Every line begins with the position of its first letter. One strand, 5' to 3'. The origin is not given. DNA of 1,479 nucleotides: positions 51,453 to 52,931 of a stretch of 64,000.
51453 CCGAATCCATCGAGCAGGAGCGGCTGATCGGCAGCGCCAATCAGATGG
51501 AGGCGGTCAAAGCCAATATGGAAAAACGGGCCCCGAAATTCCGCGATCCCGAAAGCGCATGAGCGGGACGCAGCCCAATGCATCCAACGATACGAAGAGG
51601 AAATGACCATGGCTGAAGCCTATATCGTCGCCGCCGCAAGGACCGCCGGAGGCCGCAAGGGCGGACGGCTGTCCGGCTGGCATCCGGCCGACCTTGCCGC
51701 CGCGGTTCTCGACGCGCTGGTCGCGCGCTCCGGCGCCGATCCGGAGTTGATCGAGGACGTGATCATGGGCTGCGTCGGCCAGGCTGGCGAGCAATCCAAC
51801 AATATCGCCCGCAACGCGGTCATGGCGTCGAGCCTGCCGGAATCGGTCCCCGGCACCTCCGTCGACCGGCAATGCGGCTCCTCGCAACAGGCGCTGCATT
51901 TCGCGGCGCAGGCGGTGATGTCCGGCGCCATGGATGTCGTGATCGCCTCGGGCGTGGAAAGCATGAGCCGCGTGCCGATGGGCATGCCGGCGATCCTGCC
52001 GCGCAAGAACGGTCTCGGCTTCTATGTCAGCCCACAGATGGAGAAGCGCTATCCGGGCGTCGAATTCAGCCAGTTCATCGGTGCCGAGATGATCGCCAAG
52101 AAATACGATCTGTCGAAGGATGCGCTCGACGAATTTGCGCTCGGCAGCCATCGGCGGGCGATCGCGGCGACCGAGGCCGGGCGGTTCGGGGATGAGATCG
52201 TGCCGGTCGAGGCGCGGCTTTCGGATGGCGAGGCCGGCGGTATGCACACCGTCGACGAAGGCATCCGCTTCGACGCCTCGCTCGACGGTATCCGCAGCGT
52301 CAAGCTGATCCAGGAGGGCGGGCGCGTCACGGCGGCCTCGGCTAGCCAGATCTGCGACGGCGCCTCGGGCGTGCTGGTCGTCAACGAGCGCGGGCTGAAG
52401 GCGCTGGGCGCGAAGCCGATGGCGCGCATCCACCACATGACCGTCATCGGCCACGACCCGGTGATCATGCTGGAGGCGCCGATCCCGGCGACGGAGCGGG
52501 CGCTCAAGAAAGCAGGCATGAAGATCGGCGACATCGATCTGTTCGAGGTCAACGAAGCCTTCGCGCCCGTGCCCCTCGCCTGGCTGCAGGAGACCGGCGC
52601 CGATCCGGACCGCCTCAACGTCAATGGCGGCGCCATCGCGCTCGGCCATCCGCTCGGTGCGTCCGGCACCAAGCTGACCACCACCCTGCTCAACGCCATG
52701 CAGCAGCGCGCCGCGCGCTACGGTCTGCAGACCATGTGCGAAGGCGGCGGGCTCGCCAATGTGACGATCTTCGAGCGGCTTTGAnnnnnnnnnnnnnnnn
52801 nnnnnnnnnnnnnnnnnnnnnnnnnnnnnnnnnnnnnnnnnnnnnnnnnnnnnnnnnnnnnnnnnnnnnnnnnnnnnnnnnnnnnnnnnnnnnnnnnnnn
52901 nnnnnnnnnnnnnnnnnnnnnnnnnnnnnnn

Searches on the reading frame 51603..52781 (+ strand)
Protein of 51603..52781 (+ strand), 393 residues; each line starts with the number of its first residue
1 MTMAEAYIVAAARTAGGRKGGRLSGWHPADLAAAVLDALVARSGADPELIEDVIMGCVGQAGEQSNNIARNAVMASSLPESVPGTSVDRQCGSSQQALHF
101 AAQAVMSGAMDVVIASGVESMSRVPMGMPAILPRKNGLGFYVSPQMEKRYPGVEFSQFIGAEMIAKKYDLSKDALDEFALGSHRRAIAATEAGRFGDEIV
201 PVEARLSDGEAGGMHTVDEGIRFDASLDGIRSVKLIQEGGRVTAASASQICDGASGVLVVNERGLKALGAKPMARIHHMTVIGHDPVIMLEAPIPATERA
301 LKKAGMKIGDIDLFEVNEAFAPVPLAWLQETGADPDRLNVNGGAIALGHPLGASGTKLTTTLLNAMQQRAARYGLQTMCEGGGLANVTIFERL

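Call 24: search_protein_families(library=pfam, proteins=[window:51603-52781:+])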
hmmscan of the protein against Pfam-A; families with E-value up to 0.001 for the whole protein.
window:51603-52781:+ (393 aa): 4 families
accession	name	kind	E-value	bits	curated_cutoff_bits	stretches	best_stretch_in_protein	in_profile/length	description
PF00108.29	Thiolase_N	-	2.2e-62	211.3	26.4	1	7-262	2-259/260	Thiolase, N-terminal domain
PF02803.24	Thiolase_C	-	1.2e-42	144.8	27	1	271-391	2-122/123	Thiolase, C-terminal domain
PF22691.2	Thiolase_C_1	-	2.5e-06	27.7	28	1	282-332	9-59/144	Thiolase C-terminal domain-like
PF00109.32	ketoacyl-synt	-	0.00028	21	20.8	1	83-122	166-205/252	Beta-ketoacyl synthase, N-terminal domain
